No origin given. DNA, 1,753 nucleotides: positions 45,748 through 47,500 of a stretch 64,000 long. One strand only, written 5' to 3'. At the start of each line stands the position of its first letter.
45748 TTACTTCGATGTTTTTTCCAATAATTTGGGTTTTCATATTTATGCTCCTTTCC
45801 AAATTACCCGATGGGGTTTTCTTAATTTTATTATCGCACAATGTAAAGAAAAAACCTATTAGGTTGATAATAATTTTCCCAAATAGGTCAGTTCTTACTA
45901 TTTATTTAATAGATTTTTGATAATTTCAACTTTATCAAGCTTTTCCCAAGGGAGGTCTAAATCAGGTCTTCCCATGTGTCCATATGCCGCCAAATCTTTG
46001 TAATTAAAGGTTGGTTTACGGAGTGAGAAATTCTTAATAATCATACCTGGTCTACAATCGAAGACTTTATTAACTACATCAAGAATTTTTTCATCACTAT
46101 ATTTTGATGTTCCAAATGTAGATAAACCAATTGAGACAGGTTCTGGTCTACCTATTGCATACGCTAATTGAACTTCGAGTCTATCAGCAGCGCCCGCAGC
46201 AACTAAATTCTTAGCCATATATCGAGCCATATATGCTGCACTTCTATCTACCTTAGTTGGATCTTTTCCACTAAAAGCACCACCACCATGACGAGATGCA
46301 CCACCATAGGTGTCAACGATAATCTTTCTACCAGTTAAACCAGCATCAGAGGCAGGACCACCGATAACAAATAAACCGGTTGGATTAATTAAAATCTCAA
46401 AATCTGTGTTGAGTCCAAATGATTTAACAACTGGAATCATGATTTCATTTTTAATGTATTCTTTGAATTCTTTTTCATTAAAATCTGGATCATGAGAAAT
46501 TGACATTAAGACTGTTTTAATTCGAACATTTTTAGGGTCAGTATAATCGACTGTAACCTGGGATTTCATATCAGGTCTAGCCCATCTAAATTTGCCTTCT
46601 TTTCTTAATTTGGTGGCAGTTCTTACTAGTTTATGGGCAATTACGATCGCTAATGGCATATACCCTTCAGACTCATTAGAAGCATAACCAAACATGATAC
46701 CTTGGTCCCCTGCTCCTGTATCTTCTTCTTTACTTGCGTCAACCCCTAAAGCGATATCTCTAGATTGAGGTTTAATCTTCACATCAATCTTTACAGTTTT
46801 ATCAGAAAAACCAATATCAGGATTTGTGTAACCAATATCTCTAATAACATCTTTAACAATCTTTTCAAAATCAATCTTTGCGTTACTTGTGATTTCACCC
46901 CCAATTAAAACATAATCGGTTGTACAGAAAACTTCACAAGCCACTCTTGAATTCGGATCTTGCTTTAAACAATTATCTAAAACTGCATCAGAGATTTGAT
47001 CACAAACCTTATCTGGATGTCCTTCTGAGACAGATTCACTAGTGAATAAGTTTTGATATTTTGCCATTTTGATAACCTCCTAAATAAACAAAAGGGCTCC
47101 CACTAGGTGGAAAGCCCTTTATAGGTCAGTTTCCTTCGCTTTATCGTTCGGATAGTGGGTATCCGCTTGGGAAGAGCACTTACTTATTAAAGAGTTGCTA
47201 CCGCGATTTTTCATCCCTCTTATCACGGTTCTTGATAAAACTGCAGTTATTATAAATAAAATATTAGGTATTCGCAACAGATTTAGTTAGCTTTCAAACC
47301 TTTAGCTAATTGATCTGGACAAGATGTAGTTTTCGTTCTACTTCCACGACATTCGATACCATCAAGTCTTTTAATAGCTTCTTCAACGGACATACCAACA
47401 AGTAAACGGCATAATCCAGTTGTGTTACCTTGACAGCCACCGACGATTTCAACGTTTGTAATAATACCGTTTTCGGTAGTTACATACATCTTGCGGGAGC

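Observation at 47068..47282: metK leader with promoter and intrinsic terminator: a SAM-riboswitch-like attenuator of unclear class.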

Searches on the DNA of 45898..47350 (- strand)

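Call 4: search_rna_families(source=window, start=47000, end=47350, threshold=evalue, max_evalue=10, show_alignments=6)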
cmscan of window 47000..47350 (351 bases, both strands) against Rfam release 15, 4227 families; matches with E-value up to 10: 3.
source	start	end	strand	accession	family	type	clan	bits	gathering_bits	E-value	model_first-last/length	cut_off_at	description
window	47138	47241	-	RF00162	SAM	Cis-reg; riboswitch;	CL00012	42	44.4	1.9e-08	1-108/108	no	SAM riboswitch aptamer (S box leader)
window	47000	47123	+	RF01402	STnc150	Gene; sRNA;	-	17.3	60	0.13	66-267/267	5'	STnc150 Hfq binding RNA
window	47086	47118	-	RF00489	ctRNA_p42d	Gene; antisense;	-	13.2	50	7.4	1-46/46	no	ctRNA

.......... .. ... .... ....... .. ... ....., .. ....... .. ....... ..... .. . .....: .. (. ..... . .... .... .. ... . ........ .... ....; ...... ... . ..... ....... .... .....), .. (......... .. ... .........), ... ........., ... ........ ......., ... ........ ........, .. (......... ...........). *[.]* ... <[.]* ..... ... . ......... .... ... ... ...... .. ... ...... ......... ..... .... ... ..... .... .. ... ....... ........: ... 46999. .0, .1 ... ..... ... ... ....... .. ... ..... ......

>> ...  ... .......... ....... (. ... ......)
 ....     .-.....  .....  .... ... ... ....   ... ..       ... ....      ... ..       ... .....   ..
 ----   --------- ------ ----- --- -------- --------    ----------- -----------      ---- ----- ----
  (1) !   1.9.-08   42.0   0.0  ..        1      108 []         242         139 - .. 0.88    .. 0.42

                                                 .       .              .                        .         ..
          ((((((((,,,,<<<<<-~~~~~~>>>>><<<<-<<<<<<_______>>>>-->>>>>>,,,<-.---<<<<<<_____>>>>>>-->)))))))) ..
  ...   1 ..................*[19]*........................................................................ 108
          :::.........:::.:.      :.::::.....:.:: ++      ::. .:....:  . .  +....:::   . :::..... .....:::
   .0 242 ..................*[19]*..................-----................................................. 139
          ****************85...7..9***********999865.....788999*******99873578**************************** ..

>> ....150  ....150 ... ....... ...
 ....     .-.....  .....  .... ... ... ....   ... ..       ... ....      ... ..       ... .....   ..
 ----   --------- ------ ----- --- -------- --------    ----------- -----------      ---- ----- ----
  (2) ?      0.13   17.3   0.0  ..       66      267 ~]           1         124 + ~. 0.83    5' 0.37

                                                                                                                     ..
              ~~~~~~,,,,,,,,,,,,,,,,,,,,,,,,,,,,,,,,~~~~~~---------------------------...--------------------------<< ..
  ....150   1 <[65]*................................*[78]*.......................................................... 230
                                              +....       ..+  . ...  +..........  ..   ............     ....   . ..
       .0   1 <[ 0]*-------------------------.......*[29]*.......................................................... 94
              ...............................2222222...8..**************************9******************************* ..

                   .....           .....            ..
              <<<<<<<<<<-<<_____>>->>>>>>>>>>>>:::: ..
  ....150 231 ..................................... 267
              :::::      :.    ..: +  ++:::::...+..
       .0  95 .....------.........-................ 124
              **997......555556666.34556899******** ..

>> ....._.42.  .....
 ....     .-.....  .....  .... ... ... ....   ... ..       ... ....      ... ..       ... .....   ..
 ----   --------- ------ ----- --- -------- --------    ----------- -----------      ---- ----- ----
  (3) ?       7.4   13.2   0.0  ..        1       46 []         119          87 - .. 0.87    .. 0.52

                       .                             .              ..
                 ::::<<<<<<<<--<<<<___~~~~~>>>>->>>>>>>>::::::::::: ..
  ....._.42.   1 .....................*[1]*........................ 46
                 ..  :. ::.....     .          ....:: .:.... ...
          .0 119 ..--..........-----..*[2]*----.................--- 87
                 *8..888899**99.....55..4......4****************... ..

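Call 11: search_rna_families(sources=[L001, L002, L003, L004, L005, L006, L007, L008, L009, L010, L011, L012, L013, L014, L015, L016, L017, L018, L019, L020], threshold=gathering)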
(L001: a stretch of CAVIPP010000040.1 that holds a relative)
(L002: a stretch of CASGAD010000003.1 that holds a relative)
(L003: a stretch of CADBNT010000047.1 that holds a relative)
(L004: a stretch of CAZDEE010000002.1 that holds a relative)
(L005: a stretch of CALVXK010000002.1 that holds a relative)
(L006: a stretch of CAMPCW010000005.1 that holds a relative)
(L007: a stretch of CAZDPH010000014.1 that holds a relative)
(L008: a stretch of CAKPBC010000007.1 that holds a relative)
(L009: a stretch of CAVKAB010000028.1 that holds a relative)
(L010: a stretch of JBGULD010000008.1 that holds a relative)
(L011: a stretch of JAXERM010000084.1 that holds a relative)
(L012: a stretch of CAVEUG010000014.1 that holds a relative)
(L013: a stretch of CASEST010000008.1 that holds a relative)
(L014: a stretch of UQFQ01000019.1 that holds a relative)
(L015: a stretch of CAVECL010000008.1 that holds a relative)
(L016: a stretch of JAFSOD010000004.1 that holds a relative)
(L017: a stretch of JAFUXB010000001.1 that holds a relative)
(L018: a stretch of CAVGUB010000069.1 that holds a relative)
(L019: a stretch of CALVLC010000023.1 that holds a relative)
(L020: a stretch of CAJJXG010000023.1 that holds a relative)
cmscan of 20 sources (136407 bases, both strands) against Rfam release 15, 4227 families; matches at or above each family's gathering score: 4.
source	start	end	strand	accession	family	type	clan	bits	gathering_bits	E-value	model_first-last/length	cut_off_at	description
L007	7066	7151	-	RF00005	tRNA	Gene; tRNA;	CL00001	51.4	29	8.7e-08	1-71/71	no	tRNA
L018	1633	1714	-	RF00005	tRNA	Gene; tRNA;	CL00001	49.3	29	3.4e-07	1-71/71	no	tRNA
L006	1808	1889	-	RF00005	tRNA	Gene; tRNA;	CL00001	43.6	29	1.2e-05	1-71/71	no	tRNA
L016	1434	1515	-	RF00005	tRNA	Gene; tRNA;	CL00001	43.6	29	1.2e-05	1-71/71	no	tRNA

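Call 12: search_rna_families(sources=[L021, L022, L023, L024, L025, L026, L027, L028, L030, L031, L032, L033, L034, L035, L037, L038, L039, L041, L042, L054], threshold=gathering)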
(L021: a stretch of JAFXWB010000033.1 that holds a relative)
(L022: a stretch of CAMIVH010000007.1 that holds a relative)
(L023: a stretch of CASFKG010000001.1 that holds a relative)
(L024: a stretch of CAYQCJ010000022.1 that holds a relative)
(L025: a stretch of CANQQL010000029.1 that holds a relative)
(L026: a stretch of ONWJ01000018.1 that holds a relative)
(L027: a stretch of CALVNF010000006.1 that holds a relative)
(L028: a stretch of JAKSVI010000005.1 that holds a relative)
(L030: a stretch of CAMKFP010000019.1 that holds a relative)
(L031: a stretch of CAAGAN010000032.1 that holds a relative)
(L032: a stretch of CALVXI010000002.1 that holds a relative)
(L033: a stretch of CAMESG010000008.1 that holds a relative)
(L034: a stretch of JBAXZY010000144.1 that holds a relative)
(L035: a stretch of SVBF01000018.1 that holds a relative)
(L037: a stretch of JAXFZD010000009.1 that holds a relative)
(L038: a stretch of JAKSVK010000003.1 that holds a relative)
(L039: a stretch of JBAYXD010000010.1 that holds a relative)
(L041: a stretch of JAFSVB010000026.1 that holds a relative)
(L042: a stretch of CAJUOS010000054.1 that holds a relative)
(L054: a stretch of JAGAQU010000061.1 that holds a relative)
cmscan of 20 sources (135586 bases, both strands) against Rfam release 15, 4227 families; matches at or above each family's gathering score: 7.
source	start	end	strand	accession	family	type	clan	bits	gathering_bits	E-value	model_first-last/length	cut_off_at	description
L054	2778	2890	+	RF00162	SAM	Cis-reg; riboswitch;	CL00012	67.6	44.4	2.7e-13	1-108/108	no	SAM riboswitch aptamer (S box leader)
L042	2836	2932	+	RF00162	SAM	Cis-reg; riboswitch;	CL00012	62.5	44.4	8.5e-12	1-108/108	no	SAM riboswitch aptamer (S box leader)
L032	7029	7116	-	RF00005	tRNA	Gene; tRNA;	CL00001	54.1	29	1.5e-08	1-71/71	no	tRNA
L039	4417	4512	+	RF00167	Purine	Cis-reg; riboswitch;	CL00123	49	37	6.9e-05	1-102/102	no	Purine riboswitch aptamer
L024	198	279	-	RF00005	tRNA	Gene; tRNA;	CL00001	48.5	29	5.3e-07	1-71/71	no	tRNA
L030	256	337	-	RF00005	tRNA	Gene; tRNA;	CL00001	44.2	29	8.2e-06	1-71/71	no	tRNA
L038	1810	1891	-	RF00005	tRNA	Gene; tRNA;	CL00001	43.6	29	1.2e-05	1-71/71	no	tRNA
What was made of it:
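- On SAM-I (RF00162): Relatives: 0 of 38 were reported in gathering scans (calls 11, 12). K-turn-bearing controls pass: L042 62.5 bits, L054 67.6 bits (call 12).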

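Call 19: build_rna_model(alignment_id=A1, structure=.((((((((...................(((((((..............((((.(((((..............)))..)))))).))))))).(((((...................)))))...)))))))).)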
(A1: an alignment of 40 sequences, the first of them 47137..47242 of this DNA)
Model R1 built from alignment A1 (40 sequences, 134 columns); structure: as given.
model positions 107; base pairs 28; branch points 1; effective number of sequences 2.53; information 0.59 bits per position. Calibrated on 0.2 Mb of random sequence (short: E-values are rough).
structure used (alignment columns):
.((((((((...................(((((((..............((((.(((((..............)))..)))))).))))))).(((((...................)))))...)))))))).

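Call 20: search_with_rna_model(model_id=R1, sources=[window, L001, L002, L003, L004, L005, L006, L007, L008, L009, L010, L011, L012, L013, L014, L015, L016, L017, L018, L019, L020, L021, L022, L023, L024, L025, L026, L027, L028, L029, L030, L031, L032, L033, L034, L035, L036, L037, L038, L039, L040, L041, L042, L043, L044, L045, L046, L047, L048, L049, L050, L051, L052, L053, L054, L055, L056, L057, L058, L059, L060, L061, L062, L063, L064, L065, L066, L067, L068, L069, L070, L071, L072, L073, L074, L075, L076, L077, L078, L079, L080], max_evalue=0.01, make_alignment=true)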
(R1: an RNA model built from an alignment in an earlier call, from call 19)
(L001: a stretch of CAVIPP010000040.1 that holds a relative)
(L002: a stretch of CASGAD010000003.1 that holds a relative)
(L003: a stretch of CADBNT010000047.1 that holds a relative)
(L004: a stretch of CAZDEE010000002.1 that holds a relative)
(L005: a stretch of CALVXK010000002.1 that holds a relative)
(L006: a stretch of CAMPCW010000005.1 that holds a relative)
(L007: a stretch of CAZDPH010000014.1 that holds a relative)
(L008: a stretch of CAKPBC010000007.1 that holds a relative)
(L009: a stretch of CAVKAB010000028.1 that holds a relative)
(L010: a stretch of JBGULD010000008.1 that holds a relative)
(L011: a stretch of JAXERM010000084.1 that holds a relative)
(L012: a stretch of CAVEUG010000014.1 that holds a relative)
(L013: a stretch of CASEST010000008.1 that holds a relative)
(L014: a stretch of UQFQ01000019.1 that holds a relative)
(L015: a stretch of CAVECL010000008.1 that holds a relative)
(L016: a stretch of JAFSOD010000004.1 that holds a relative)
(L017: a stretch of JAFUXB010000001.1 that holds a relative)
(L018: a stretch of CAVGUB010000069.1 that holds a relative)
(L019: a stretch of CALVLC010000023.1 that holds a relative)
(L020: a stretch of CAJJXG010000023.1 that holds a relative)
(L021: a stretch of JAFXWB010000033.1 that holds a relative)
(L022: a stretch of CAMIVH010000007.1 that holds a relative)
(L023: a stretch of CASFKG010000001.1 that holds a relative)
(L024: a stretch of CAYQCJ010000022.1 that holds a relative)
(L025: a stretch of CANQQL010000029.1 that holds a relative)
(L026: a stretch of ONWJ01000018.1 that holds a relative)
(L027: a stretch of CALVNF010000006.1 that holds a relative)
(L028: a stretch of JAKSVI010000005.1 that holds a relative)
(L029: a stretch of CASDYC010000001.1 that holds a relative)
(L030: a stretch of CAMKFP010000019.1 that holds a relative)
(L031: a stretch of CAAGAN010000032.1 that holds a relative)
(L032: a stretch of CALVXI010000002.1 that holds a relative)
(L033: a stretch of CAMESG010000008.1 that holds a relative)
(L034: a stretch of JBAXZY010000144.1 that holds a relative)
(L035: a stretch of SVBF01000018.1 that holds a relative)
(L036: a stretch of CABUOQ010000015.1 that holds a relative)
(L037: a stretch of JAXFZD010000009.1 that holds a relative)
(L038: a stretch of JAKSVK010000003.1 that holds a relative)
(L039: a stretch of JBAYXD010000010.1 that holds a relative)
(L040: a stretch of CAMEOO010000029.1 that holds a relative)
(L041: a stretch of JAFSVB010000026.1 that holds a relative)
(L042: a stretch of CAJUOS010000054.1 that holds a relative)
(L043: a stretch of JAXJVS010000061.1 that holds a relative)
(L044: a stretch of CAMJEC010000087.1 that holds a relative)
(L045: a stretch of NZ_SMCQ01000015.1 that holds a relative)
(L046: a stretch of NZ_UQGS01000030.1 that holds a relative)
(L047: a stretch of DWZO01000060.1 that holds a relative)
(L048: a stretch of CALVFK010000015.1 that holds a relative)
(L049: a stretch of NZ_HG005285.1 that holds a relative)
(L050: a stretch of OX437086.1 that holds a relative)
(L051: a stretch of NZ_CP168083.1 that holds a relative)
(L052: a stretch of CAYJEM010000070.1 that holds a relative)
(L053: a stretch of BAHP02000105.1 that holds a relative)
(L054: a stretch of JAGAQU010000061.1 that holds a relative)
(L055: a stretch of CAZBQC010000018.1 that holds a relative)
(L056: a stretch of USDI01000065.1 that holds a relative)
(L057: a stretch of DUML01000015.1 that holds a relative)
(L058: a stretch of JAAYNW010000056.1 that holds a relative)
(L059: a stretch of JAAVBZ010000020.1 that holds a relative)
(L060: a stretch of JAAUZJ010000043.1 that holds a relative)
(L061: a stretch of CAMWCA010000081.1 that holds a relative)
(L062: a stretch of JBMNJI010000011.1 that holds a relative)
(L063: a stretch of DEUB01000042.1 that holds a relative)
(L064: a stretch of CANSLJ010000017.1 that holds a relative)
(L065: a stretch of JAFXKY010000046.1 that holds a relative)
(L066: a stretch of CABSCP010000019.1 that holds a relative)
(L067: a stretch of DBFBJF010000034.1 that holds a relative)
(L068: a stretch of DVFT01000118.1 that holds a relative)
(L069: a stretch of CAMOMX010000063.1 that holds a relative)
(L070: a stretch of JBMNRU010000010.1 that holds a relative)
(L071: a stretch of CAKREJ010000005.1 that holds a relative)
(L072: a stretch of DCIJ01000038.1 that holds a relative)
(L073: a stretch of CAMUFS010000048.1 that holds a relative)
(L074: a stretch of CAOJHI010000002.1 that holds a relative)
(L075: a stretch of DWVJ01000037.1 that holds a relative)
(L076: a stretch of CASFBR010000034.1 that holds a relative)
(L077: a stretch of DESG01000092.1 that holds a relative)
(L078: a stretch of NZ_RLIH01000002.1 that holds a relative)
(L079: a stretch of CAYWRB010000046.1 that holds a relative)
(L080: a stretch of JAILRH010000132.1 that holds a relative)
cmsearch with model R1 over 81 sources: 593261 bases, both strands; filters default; matches with E-value up to 0.01: 58.
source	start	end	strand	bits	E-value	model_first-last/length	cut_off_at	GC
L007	2815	2922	+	106.6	5.6e-21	1-107/107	no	0.33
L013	2807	2915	+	104.6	1.6e-20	1-107/107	no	0.34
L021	2815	2921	+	102.7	4.4e-20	1-107/107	no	0.47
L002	1459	1564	+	102.3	5.4e-20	1-107/107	no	0.4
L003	2831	2935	+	100.6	1.4e-19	1-107/107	no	0.43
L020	2809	2920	+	100.1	1.7e-19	1-107/107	no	0.38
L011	2817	2922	+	97.7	6.2e-19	1-107/107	no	0.39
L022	2830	2936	+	97.6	6.5e-19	1-107/107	no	0.41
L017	2815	2924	+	96.2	1.4e-18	1-107/107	no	0.37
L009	629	742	+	96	1.5e-18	1-107/107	no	0.32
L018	2814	2928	+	95.2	2.4e-18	1-107/107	no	0.31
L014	2816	2926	+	94.1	4.3e-18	1-107/107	no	0.38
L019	2812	2924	+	94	4.4e-18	1-107/107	no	0.37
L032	2823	2927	+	92.9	7.7e-18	1-107/107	no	0.32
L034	77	182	+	92.6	9e-18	1-107/107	no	0.42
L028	2831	2936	+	92.3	1.1e-17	1-107/107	no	0.39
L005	2828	2936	+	92.2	1.2e-17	1-107/107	no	0.39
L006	2839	2943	+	91.8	1.4e-17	1-107/107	no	0.4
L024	2807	2913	+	91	2.2e-17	1-107/107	no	0.36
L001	2832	2936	+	88.8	6.8e-17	1-107/107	no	0.41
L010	2831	2937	+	88.7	7.2e-17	1-107/107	no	0.43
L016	2835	2939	+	87.8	1.1e-16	1-107/107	no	0.42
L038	2846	2950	+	87.6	1.3e-16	1-107/107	no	0.45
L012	2818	2927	+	84.3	7.3e-16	1-107/107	no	0.36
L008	2806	2915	+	82.3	2.1e-15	1-107/107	no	0.45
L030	2847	2946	+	82.1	2.3e-15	1-107/107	no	0.43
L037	2818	2928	+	77.4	2.7e-14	1-107/107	no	0.41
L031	2833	2937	+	77.3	2.9e-14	1-107/107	no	0.53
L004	2810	2920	+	76.8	3.8e-14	1-107/107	no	0.42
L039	2797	2905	+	76.3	4.9e-14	1-107/107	no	0.39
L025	2815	2923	+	75.8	6.3e-14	1-107/107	no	0.44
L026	1628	1733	+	75.2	8.8e-14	1-107/107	no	0.54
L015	2821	2927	+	72.8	3.1e-13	1-107/107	no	0.54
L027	2797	2922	+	67.3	5.6e-12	1-107/107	no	0.23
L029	2797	2922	+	65.6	1.4e-11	1-107/107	no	0.22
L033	2814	2921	+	63.8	3.7e-11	1-107/107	no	0.55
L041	2835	2936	+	62.4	7.4e-11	1-107/107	no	0.58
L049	2837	2933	+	56.1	2.1e-09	1-107/107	no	0.4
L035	2829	2931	+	55.7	2.6e-09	1-107/107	no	0.57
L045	2834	2931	+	55.3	3.2e-09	1-107/107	no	0.43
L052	2559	2657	+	54.4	5.1e-09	1-107/107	no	0.4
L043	2823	2920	+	52.5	1.4e-08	1-107/107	no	0.46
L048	2439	2537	+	51.8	2e-08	1-107/107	no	0.43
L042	2836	2933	+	51.5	2.4e-08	1-107/107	no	0.43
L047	2823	2935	+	50.4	4.2e-08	1-107/107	no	0.4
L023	2849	2951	+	50.1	5.1e-08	1-107/107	no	0.67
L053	2421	2523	+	49.5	6.8e-08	1-107/107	no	0.37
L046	2831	2931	+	48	1.5e-07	1-107/107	no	0.41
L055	2830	2930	+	45.5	5.7e-07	1-107/107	no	0.42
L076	2738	2838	+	39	1.8e-05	1-107/107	no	0.49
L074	2768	2868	+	34.1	0.00023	1-107/107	no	0.5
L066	2772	2888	+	33.7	0.00029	1-107/107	no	0.49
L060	2795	2904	+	31.3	0.001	1-107/107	no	0.41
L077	1327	1423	+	31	0.0012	1-107/107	no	0.48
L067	42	145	+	30.8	0.0013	1-107/107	no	0.57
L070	2744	2843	+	28.9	0.0036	1-107/107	no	0.53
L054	2778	2891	+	27.8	0.0063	1-107/107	no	0.52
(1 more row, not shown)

Alignment A2: 58 matches aligned to the model, 151 columns, each read 5' to 3' on its own strand. Consensus structure (alignment columns), stored with it:
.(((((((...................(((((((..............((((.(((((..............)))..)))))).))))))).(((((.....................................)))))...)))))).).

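Call 21: search_with_rna_model(model_id=R1, sources=[window, L001, L002, L003, L004, L005, L006, L007, L008, L009, L010, L011, L012, L013, L014, L015, L016, L017, L018, L019, L020, L021, L022, L023, L024, L025, L026, L027, L028, L029, L030, L031, L032, L033, L034, L035, L037, L038, L039, L041], max_evalue=0.0001, make_alignment=true)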
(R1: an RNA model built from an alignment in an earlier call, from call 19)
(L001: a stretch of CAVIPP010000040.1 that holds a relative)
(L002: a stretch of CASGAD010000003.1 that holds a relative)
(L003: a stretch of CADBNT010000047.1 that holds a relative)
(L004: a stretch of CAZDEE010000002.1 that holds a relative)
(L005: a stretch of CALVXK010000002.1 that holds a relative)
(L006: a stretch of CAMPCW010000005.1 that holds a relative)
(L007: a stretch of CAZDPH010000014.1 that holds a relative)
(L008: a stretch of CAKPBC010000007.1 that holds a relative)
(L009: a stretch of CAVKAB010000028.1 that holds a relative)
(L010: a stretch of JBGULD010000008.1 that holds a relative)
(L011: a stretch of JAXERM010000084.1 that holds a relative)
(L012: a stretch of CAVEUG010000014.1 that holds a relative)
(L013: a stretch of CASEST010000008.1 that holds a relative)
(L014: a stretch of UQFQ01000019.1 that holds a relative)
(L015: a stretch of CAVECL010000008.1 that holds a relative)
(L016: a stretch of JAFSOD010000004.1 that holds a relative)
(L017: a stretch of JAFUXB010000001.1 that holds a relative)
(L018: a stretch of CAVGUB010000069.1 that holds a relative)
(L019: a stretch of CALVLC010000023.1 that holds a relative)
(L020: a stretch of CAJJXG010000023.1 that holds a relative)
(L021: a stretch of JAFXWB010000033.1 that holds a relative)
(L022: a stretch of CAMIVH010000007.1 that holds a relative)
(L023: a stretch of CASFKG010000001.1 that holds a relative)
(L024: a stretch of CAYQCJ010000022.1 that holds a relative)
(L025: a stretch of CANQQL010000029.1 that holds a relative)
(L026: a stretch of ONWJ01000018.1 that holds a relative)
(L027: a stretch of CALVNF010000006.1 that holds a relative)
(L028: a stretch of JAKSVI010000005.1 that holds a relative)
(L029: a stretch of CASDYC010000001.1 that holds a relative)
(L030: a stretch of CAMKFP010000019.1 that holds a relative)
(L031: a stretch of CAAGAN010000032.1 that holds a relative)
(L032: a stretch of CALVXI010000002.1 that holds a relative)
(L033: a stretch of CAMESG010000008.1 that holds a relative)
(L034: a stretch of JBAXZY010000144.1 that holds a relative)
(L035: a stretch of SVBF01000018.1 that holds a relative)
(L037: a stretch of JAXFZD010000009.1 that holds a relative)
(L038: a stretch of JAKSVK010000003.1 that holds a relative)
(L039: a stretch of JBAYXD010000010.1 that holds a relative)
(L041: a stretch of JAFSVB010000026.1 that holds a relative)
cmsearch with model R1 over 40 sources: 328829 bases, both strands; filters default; matches with E-value up to 0.0001: 40.
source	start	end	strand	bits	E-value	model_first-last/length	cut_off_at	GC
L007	2815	2922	+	106.6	3.1e-21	1-107/107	no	0.33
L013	2807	2915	+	104.6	9.1e-21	1-107/107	no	0.34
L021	2815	2921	+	102.7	2.5e-20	1-107/107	no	0.47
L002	1459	1564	+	102.3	3e-20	1-107/107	no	0.4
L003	2831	2935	+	100.6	7.6e-20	1-107/107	no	0.43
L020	2809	2920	+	100.1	9.5e-20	1-107/107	no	0.38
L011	2817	2922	+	97.7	3.4e-19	1-107/107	no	0.39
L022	2830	2936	+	97.6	3.6e-19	1-107/107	no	0.41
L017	2815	2924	+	96.2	7.5e-19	1-107/107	no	0.37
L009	629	742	+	96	8.4e-19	1-107/107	no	0.32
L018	2814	2928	+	95.2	1.3e-18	1-107/107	no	0.31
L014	2816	2926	+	94.1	2.4e-18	1-107/107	no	0.38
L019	2812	2924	+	94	2.4e-18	1-107/107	no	0.37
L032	2823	2927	+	92.9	4.3e-18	1-107/107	no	0.32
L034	77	182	+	92.6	5e-18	1-107/107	no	0.42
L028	2831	2936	+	92.3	5.9e-18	1-107/107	no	0.39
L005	2828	2936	+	92.2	6.4e-18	1-107/107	no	0.39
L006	2839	2943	+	91.8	7.7e-18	1-107/107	no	0.4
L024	2807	2913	+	91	1.2e-17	1-107/107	no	0.36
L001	2832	2936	+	88.8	3.8e-17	1-107/107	no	0.41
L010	2831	2937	+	88.7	4e-17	1-107/107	no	0.43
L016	2835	2939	+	87.8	6.2e-17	1-107/107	no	0.42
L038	2846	2950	+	87.6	7.3e-17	1-107/107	no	0.45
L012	2818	2927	+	84.3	4.1e-16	1-107/107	no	0.36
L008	2806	2915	+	82.3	1.2e-15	1-107/107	no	0.45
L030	2847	2946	+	82.1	1.3e-15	1-107/107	no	0.43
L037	2818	2928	+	77.4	1.5e-14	1-107/107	no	0.41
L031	2833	2937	+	77.3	1.6e-14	1-107/107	no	0.53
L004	2810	2920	+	76.8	2.1e-14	1-107/107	no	0.42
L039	2797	2905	+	76.3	2.7e-14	1-107/107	no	0.39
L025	2815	2923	+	75.8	3.5e-14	1-107/107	no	0.44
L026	1628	1733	+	75.2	4.9e-14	1-107/107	no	0.54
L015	2821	2927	+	72.8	1.7e-13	1-107/107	no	0.54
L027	2797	2922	+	67.3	3.1e-12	1-107/107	no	0.23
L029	2797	2922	+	65.6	7.9e-12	1-107/107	no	0.22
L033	2814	2921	+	63.8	2.1e-11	1-107/107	no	0.55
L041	2835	2936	+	62.4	4.1e-11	1-107/107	no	0.58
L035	2829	2931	+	55.7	1.5e-09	1-107/107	no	0.57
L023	2849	2951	+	50.1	2.8e-08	1-107/107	no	0.67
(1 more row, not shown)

Alignment A3: 40 matches aligned to the model, 142 columns, each read 5' to 3' on its own strand. Consensus structure (alignment columns), stored with it:
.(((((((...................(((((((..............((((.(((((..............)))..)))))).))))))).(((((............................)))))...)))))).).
